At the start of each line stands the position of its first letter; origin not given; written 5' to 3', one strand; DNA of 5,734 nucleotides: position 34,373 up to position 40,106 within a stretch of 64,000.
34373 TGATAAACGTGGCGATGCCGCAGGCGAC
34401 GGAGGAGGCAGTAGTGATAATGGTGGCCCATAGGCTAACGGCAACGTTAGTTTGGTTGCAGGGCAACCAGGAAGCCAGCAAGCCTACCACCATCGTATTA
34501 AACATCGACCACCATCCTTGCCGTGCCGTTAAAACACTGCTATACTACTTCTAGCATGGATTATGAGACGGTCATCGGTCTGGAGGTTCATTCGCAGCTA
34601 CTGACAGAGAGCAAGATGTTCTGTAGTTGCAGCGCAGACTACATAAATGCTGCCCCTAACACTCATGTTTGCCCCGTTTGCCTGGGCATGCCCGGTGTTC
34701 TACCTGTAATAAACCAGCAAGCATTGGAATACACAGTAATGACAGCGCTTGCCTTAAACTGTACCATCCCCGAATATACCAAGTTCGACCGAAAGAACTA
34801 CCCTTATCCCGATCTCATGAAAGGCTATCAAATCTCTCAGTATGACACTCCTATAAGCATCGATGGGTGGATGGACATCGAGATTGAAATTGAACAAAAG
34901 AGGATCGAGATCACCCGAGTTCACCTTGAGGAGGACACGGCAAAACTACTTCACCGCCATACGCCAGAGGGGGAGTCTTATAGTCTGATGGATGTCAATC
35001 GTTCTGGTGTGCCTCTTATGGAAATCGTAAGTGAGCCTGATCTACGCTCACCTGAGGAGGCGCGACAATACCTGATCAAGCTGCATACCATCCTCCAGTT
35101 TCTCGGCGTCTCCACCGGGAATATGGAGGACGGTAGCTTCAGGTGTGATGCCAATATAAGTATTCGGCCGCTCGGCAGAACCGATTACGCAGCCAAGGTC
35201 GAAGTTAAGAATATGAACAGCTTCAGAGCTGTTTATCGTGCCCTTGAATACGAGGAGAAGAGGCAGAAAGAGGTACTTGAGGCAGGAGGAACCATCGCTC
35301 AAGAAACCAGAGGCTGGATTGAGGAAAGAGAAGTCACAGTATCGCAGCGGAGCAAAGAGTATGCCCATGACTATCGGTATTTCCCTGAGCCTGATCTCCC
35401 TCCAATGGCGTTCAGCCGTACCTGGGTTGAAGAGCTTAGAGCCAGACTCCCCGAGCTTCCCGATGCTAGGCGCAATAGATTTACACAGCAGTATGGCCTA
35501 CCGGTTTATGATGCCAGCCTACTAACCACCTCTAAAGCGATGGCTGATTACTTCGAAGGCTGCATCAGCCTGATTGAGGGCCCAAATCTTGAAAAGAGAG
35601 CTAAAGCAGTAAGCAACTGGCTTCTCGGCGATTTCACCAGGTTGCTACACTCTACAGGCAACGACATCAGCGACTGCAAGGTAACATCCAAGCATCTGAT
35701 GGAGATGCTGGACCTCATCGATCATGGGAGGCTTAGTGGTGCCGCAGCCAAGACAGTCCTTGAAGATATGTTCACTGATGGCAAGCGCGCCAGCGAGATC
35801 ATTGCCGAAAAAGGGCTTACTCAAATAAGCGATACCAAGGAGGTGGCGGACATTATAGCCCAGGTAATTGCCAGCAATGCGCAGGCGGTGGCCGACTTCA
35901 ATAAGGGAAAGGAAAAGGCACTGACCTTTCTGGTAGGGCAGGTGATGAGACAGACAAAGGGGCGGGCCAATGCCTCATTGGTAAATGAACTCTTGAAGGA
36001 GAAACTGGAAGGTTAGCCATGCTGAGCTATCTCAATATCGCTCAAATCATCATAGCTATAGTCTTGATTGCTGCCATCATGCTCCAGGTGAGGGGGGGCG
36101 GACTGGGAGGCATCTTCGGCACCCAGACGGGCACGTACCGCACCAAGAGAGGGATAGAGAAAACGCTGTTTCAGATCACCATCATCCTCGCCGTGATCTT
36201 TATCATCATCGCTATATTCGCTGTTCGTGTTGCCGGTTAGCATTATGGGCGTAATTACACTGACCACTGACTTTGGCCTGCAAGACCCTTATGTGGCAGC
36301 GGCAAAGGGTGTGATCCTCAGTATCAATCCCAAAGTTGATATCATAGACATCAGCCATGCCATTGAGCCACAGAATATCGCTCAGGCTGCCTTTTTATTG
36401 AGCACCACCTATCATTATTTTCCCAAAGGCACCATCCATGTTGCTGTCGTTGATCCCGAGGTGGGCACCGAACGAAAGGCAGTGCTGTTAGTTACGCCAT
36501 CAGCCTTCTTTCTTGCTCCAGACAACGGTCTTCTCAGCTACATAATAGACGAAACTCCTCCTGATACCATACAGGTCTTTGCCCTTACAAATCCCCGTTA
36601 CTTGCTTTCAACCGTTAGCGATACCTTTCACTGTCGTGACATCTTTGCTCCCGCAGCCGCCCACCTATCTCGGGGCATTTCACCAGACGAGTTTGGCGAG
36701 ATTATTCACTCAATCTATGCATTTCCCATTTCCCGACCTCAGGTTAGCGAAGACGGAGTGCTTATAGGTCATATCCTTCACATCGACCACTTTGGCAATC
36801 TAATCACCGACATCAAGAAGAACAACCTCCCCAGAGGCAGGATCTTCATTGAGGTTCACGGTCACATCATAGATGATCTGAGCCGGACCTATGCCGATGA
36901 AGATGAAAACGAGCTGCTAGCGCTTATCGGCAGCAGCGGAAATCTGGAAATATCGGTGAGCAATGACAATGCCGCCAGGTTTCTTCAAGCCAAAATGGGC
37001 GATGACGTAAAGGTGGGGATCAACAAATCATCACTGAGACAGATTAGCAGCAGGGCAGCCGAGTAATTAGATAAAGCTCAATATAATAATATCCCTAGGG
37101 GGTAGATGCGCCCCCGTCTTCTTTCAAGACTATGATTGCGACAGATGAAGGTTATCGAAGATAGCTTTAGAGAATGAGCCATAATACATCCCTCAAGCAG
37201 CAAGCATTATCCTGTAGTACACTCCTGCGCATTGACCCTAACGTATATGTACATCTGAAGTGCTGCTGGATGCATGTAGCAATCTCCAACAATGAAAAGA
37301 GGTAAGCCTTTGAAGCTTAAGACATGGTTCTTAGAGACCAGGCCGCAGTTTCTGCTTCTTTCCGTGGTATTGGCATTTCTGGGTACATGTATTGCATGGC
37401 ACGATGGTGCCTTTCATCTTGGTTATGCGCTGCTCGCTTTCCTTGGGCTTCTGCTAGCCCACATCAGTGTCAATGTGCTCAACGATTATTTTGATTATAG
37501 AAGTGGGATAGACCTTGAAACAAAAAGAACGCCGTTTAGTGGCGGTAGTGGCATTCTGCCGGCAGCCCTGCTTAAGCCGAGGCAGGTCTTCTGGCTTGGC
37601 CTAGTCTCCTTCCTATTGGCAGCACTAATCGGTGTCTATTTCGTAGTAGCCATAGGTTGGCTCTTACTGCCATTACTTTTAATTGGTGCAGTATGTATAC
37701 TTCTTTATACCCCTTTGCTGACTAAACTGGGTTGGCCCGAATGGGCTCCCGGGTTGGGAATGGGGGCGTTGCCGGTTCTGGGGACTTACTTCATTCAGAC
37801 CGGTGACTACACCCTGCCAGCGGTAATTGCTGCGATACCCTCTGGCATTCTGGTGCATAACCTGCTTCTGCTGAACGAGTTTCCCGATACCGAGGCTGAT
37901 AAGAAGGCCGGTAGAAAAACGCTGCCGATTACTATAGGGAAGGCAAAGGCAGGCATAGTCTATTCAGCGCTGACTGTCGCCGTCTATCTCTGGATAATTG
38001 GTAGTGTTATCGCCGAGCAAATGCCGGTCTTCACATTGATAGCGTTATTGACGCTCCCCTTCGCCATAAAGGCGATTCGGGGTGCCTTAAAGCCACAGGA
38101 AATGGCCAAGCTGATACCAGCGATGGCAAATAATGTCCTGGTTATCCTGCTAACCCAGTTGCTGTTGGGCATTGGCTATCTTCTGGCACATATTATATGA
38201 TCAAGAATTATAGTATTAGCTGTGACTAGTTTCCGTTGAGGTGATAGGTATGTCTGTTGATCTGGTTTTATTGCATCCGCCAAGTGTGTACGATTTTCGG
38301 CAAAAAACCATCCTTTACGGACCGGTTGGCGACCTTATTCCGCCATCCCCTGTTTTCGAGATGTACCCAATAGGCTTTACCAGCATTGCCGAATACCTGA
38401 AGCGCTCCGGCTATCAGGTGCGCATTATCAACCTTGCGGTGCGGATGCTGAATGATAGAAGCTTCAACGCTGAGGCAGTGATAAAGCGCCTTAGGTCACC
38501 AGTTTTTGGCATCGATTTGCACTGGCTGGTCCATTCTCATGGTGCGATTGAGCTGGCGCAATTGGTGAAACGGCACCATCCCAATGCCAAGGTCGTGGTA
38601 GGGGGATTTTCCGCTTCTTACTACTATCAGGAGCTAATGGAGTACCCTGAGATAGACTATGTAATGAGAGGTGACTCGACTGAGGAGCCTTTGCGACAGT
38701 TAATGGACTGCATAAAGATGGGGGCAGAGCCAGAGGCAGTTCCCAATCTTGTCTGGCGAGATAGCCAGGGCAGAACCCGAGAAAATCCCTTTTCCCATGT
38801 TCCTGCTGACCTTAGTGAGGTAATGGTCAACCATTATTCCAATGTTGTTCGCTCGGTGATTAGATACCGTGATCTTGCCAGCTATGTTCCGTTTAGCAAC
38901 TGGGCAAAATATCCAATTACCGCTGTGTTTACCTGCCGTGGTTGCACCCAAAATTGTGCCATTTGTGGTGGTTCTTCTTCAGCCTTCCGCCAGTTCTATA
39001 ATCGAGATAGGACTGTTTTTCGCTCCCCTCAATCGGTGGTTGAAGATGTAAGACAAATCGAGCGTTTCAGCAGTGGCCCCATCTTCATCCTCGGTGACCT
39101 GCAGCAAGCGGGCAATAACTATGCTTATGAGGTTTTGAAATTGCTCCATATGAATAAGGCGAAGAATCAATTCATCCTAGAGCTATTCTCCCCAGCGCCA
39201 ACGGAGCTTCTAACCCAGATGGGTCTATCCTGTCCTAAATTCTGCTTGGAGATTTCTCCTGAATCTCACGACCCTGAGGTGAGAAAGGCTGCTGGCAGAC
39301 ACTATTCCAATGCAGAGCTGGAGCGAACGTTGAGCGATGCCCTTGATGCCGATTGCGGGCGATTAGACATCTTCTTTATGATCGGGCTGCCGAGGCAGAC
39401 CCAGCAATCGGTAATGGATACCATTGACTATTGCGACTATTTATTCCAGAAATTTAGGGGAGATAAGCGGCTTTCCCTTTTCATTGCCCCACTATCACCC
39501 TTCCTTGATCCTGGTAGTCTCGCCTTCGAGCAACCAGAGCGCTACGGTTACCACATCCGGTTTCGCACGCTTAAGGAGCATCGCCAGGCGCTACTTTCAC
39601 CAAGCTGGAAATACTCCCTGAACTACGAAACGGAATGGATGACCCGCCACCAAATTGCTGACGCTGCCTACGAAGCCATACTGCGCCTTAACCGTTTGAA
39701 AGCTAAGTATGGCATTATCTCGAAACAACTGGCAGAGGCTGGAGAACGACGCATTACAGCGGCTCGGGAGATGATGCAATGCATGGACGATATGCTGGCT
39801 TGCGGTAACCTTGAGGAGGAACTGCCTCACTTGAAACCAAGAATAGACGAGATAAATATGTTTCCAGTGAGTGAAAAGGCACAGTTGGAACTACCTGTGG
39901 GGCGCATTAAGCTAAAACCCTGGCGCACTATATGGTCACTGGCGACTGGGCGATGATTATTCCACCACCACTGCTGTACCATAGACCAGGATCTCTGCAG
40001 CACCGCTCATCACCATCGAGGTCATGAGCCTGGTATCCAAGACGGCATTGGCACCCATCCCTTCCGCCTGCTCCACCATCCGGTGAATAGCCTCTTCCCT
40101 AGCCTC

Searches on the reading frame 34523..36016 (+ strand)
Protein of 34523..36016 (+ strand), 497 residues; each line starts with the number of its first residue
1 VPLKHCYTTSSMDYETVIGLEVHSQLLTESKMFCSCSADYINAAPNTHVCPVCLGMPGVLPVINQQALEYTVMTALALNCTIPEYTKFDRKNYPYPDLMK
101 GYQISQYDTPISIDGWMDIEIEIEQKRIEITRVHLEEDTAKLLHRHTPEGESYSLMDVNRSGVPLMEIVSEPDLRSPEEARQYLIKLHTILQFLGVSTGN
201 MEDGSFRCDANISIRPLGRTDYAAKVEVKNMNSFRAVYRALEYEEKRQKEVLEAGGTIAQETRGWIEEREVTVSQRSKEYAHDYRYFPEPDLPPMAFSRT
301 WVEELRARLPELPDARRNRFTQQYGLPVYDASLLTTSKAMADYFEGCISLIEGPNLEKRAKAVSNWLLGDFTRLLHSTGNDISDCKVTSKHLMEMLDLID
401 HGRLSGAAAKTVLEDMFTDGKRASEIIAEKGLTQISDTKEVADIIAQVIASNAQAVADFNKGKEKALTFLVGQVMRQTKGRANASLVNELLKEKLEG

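Call 50: search_protein_families(library=pfam, proteins=[window:34523-36016:+], max_evalue=0.0001)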
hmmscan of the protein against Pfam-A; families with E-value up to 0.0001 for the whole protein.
window:34523-36016:+ (497 aa): 2 families
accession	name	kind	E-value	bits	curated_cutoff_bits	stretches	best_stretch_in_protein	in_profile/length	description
PF02934.20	GatB_N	-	1e-117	392.7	23.4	1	16-303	1-277/277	GatB/GatE catalytic domain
PF02637.23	GatB_Yqey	-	5.2e-49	166.3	27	1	358-495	11-148/148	GatB domain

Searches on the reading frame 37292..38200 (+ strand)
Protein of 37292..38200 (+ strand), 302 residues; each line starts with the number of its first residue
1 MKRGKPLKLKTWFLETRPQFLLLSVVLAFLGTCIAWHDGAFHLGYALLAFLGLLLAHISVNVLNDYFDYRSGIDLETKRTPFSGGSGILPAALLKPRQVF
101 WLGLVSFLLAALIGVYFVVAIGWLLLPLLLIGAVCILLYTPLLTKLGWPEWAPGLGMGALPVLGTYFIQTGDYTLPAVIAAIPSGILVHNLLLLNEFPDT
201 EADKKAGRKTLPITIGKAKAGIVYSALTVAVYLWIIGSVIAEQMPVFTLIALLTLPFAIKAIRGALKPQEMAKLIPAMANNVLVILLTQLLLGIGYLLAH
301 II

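Call 50: search_protein_families(library=pfam, proteins=[window:37292-38200:+], max_evalue=0.0001)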
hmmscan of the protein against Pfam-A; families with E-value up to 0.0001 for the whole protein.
window:37292-38200:+ (302 aa): 1 family
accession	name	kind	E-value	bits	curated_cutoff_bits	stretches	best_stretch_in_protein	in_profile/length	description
PF01040.23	UbiA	-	3.2e-35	122.1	34.2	1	25-272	2-238/250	UbiA prenyltransferase family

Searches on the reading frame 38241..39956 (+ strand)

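Call 50: search_protein_families(library=pfam, proteins=[window:38241-39956:+], max_evalue=0.0001)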
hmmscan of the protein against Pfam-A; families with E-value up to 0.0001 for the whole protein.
window:38241-39956:+ (571 aa): 2 families
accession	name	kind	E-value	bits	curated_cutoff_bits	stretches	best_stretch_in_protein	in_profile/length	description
PF02310.24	B12-binding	-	7e-17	61.8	32.1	1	39-148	10-115/121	B12 binding domain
PF04055.27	Radical_SAM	-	6e-11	43.2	29.5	1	231-397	3-165/166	Radical SAM superfamily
